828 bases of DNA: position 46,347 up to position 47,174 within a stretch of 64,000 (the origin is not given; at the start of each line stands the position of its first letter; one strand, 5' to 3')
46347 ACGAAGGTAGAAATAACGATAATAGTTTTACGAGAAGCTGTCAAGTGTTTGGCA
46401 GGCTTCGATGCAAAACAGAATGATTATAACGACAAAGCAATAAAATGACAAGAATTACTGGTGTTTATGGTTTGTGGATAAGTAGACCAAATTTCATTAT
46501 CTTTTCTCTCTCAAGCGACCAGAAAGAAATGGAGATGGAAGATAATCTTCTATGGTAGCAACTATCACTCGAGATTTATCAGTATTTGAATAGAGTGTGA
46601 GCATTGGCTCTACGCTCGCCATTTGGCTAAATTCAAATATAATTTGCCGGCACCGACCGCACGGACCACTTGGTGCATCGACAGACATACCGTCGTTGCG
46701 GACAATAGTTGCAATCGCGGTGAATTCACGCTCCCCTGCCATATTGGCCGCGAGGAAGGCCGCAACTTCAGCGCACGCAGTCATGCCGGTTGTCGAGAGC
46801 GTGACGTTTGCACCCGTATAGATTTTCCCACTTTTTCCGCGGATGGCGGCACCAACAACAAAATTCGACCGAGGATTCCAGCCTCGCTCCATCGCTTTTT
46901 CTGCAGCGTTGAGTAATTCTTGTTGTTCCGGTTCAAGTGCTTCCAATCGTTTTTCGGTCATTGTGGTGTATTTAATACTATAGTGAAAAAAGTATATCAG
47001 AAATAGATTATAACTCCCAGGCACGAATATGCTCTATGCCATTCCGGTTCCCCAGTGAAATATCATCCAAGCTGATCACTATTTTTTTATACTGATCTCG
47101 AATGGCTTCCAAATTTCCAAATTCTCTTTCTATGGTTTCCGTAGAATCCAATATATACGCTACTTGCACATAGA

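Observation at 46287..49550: Accessory island inserted within the str operon between tuf and fusA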

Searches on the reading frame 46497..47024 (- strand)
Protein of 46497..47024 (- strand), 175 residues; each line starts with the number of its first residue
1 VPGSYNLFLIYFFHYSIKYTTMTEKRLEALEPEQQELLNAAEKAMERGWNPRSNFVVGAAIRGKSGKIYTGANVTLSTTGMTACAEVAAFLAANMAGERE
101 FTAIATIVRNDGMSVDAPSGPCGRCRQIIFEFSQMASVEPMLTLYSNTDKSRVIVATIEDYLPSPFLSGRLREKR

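Call 3: search_protein_families(library=pfam, proteins=[window:46497-47024:-], max_evalue=0.01)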
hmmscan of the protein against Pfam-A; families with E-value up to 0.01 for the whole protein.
window:46497-47024:- (175 aa): 2 families
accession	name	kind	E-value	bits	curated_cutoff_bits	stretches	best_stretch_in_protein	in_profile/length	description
PF00383.29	dCMP_cyt_deam_1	-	8.6e-13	48.5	25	1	34-133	4-94/102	Cytidine and deoxycytidylate deaminase zinc-binding region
PF08211.18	dCMP_cyt_deam_2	-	0.00084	20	25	1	28-107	35-113/130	Cytidine and deoxycytidylate deaminase zinc-binding region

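Call 4: search_protein_families(library=padloc, proteins=[window:46497-47024:-], max_evalue=0.01)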
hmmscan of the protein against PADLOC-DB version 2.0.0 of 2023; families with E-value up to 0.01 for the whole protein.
window:46497-47024:- (175 aa): 0 families

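Call 5: search_protein_families(library=ncbifam, proteins=[window:46497-47024:-], max_evalue=0.01)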
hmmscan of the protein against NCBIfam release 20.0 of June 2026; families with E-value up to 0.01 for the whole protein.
window:46497-47024:- (175 aa): 7 families
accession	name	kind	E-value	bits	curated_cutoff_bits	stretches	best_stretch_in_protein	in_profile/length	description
NF004064.0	PRK05578.1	equivalog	4.5e-25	88.2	74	1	33-168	5-125/130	cytidine deaminase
TIGR01354.1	cyt_deam_tetra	equivalog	2.8e-24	85.8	113.65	1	36-167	2-122/126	cytidine deaminase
NF009076.0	PRK12411.1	equivalog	1.3e-20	73.8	216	1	34-172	3-131/132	cytidine deaminase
NF005314.0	PRK06848.1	equivalog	4e-15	56.1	131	1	30-166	3-134/139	cytidine deaminase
TIGR01355.1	cyt_deam_dimer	equivalog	1.8e-14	53.7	275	1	31-168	18-142/283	cytidine deaminase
NF006537.0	PRK09027.1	equivalog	3.9e-13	49.4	153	1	48-166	64-165/295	cytidine deaminase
NF006155.0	PRK08298.1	equivalog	3.3e-08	33.6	129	1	35-161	5-124/136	cytidine deaminase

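Call 46: search_protein_representatives(protein=window:46497-46961:-)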
Query: 154 residues. Proteins with E-value up to 0.001 (for the whole library): 6279; up to 1e-10: 1116; up to 1e-30: 2. The best 150 are listed.
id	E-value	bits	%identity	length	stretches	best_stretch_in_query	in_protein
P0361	1.0e-40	155.3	36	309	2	7-147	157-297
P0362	6.3e-37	143.0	48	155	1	4-153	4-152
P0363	3.6e-29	117.9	44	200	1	6-150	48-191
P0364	9.8e-28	113.2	37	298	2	9-145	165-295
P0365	1.1e-26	109.8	42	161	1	9-145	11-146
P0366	3.7e-26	108.1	43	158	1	8-151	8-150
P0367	4.3e-26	107.9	44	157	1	8-145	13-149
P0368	2.4e-25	105.5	31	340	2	7-153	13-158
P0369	4.3e-25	104.7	42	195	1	7-145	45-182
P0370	4.7e-25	104.5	44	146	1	9-146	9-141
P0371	6.9e-25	104.0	41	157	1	11-145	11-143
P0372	6.9e-25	104.0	44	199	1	8-149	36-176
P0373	2.2e-24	102.4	43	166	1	8-146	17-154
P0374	2.9e-24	102.0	45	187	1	4-146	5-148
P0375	3.8e-24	101.6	42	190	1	2-145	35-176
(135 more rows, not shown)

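Call 47: list_cluster_members(proteins=[window:46497-46958:-, P0362, P0361, P0363, P0365, P0366, P0367, P0370, P0245, P0257])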
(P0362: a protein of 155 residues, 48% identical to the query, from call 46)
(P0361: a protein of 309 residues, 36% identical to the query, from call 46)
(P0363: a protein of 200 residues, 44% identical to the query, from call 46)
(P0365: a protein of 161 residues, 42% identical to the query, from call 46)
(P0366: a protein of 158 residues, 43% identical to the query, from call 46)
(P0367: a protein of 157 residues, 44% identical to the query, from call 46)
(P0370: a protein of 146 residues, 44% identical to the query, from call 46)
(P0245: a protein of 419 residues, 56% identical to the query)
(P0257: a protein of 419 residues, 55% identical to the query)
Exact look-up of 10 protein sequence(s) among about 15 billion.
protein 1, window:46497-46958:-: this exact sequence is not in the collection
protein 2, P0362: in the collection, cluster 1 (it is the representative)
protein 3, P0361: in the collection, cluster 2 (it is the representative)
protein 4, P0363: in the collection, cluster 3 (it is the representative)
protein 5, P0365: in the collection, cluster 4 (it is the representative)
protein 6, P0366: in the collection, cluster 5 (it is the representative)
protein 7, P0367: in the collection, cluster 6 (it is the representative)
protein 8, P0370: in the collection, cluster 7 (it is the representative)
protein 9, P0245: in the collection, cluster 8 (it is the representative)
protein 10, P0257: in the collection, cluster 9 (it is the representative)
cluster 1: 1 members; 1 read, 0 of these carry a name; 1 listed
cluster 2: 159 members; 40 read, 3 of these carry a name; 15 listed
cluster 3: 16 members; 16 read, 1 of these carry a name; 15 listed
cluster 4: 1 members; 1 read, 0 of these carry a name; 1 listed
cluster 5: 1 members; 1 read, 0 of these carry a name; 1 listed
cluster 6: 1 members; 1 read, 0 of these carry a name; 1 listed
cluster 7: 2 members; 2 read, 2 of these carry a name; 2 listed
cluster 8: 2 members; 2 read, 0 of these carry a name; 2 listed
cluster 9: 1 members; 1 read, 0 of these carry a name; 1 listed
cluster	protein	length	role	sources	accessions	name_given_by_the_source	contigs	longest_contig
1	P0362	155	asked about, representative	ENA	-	-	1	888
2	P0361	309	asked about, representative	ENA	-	-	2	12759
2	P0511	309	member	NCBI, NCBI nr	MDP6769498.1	MAG: cytidine deaminase [Anaerolineales bacterium] | cytidine deaminase [Anaerolineales bacterium]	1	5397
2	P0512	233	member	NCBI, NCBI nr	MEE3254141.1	MAG: cytidine deaminase, partial [Chloroflexota bacterium] | cytidine deaminase [Chloroflexota bacterium]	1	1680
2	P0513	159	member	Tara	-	strand:+ start:375 stop:854 length:480 start_codon:yes stop_codon:yes gene_type:complete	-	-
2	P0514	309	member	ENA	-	-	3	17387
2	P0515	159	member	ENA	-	-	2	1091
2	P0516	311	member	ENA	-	-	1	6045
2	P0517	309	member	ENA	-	-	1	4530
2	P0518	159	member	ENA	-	-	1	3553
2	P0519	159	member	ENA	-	-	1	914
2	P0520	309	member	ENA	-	-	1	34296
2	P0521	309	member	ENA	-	-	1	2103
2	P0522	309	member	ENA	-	-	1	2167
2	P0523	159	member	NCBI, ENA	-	-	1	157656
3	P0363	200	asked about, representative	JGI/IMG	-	-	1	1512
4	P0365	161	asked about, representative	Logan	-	-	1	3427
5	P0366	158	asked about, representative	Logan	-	-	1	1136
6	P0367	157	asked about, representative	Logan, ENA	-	-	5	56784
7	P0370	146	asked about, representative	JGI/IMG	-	cytidine deaminase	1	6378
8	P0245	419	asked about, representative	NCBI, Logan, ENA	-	-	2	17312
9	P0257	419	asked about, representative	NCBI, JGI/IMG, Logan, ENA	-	-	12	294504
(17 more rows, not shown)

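Call 75: search_solved_structures(query=window:46500-46961:-, max_evalue=0.00001, show_alignments=1)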
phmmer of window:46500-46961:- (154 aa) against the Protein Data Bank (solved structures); distinct sequences matched with E-value up to 0.00001: 24.
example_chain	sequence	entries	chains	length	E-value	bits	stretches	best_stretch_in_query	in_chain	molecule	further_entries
8x6u_A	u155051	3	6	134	1.4e-18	70.6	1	13-145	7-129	EfCDA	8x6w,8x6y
1uwz_A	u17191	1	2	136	9.1e-18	67.9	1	13-154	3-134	CYTIDINE DEAMINASE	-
1ux0_A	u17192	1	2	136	1.7e-17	67.1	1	13-154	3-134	CYTIDINE DEAMINASE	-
1jtk_A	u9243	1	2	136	2.4e-17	66.6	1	13-154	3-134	cytidine deaminase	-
3dmo_A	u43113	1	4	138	2.1e-16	63.5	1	15-145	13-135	Cytidine deaminase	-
2d30_A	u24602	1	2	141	3.8e-16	62.7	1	14-150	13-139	cytidine deaminase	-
1ux1_A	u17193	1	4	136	8.1e-16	61.6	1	13-154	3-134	CYTIDINE DEAMINASE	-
1r5t_A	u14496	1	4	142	7e-14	55.3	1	9-145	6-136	Cytidine deaminase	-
7zob_A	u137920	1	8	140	1.1e-13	54.6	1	13-146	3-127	Metagenomic cytidine deaminase Cdd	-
1mq0_A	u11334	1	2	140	1.2e-13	54.6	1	11-146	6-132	Cytidine Deaminase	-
1zab_A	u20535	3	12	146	6.3e-13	52.3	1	7-145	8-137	Cytidine deaminase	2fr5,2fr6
4eg2_A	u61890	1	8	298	9e-12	48.5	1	26-144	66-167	Cytidine deaminase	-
4f3w_A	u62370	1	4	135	2.5e-11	47.1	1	15-112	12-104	Cytidine deaminase Cdd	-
4wig_A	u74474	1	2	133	9.3e-11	45.2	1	20-111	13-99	Cytidine deaminase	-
4wif_A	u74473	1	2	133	9.4e-11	45.2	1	20-111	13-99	Cytidine deaminase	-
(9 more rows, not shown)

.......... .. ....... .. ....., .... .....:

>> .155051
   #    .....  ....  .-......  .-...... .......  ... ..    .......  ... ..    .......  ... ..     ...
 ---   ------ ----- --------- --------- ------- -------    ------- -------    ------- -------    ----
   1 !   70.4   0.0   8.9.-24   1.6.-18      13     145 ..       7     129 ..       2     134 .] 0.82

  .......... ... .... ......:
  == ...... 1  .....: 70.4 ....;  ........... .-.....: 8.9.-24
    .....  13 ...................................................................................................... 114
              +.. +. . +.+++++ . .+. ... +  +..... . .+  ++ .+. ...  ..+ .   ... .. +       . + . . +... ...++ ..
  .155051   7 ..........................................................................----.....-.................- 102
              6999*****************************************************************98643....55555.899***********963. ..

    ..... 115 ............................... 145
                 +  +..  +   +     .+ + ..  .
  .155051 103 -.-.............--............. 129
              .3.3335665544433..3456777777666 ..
